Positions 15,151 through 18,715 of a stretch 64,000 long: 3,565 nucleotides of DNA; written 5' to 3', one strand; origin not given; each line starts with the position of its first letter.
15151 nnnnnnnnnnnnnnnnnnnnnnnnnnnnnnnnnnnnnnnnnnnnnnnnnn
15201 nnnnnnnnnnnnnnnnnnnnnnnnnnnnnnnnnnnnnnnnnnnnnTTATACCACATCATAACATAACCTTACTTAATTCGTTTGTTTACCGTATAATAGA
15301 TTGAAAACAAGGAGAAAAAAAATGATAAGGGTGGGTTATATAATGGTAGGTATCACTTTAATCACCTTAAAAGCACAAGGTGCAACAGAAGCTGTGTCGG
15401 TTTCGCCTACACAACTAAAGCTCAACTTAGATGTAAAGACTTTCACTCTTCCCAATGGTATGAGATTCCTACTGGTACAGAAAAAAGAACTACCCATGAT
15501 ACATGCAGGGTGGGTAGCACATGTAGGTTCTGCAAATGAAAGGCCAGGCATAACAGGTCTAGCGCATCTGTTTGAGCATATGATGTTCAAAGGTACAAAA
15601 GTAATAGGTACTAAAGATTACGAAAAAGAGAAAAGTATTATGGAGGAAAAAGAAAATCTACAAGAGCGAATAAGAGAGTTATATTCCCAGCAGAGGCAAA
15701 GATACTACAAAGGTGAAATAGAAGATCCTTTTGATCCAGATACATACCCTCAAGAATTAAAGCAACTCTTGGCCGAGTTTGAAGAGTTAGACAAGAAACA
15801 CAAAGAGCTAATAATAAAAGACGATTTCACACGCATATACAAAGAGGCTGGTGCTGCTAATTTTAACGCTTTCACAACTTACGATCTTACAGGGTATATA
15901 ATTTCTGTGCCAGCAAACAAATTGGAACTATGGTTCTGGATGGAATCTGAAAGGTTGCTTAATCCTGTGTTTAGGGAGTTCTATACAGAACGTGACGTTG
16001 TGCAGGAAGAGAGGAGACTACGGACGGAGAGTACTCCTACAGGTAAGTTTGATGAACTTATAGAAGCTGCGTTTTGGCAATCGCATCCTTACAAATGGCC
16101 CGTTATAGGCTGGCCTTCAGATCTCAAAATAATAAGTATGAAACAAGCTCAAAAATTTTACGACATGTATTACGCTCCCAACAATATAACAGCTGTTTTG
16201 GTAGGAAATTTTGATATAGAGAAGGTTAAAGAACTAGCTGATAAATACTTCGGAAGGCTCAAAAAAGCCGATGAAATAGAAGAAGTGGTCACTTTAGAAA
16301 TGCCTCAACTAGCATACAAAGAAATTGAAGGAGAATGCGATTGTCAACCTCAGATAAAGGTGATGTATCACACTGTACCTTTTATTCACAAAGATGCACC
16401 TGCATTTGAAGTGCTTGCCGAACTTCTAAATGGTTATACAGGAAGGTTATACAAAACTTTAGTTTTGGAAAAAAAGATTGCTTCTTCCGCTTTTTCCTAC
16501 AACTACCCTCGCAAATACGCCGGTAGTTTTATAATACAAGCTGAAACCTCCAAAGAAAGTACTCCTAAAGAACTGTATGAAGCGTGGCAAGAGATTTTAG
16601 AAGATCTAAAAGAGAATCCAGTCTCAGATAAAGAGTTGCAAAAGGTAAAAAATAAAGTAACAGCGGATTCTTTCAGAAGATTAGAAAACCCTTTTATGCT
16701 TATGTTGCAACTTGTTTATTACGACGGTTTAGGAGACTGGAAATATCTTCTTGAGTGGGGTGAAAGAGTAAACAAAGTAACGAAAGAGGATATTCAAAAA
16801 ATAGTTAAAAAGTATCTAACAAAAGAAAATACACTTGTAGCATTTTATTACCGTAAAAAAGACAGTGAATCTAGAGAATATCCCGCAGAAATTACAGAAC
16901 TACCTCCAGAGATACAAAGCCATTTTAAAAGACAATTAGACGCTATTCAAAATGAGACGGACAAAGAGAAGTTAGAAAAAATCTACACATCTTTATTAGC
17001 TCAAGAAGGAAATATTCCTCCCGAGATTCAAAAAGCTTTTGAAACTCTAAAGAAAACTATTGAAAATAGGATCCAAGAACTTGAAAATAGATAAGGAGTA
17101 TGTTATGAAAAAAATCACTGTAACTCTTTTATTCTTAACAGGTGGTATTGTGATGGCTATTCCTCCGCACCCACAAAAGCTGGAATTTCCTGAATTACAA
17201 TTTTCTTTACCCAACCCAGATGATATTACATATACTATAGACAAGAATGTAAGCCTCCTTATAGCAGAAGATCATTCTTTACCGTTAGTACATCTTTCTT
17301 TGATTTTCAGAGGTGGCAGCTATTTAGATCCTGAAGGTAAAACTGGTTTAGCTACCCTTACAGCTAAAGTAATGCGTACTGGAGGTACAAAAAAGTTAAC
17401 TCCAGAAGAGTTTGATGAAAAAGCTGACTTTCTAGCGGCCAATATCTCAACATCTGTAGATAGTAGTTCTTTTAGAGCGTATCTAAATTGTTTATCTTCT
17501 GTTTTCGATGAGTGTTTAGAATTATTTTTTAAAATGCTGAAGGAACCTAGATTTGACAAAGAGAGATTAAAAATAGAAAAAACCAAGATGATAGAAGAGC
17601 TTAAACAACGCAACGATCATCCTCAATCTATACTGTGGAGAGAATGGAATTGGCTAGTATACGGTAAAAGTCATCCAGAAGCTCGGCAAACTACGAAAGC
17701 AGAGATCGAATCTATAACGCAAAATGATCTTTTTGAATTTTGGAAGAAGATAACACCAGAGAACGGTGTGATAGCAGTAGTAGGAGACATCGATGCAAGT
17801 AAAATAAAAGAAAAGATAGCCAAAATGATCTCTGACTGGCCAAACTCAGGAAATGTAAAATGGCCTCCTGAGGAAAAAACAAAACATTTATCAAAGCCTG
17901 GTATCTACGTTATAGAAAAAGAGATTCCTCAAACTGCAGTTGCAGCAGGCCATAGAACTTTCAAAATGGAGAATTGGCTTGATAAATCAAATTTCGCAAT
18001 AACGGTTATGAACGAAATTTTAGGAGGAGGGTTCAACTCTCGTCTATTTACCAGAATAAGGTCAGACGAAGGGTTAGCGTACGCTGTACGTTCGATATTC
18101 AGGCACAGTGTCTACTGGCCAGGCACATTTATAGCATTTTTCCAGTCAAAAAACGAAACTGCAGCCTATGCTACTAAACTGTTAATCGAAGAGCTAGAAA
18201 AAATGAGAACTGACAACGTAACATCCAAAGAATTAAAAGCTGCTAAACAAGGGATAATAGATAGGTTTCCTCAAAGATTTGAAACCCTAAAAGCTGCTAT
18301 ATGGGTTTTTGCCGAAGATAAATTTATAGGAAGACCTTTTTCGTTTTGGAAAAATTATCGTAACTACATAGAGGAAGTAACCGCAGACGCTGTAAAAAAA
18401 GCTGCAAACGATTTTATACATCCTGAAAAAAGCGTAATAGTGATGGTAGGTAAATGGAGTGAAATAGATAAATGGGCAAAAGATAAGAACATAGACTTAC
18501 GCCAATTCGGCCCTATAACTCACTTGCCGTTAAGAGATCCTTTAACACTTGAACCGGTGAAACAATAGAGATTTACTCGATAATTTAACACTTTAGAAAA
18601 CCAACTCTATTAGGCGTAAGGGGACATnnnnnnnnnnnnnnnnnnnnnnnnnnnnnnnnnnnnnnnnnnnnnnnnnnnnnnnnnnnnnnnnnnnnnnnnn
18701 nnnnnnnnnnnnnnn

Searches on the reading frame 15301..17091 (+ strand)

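Call 8: search_protein_families(library=pfam, proteins=[window:15301-17091:+], max_evalue=0.001)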
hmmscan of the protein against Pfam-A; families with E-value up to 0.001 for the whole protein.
window:15301-17091:+ (597 aa): 2 families
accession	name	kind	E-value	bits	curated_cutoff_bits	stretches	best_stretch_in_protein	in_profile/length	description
PF05193.26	Peptidase_M16_C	-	3.9e-31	108.7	23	1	279-452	3-180/181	Peptidase M16 inactive domain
PF00675.25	Peptidase_M16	-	1.6e-15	57.7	22.3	2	66-109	12-55/149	Insulinase (Peptidase family M16)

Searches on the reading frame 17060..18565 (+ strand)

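Call 8: search_protein_families(library=pfam, proteins=[window:17060-18565:+], max_evalue=0.001)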
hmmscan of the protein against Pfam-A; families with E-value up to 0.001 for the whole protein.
window:17060-18565:+ (502 aa): 3 families
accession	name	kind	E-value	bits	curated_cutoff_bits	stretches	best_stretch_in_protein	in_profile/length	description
PF05193.26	Peptidase_M16_C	-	2.4e-36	125.7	23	1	218-398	1-180/181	Peptidase M16 inactive domain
PF00675.25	Peptidase_M16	-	1.9e-08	34.8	22.3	1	69-192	5-127/149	Insulinase (Peptidase family M16)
PF22456.1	PqqF-like_C_4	-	2.2e-05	24.9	27.5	1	326-412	7-94/100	PQQ synthase PqqF-like, C-terminal lobe domain 4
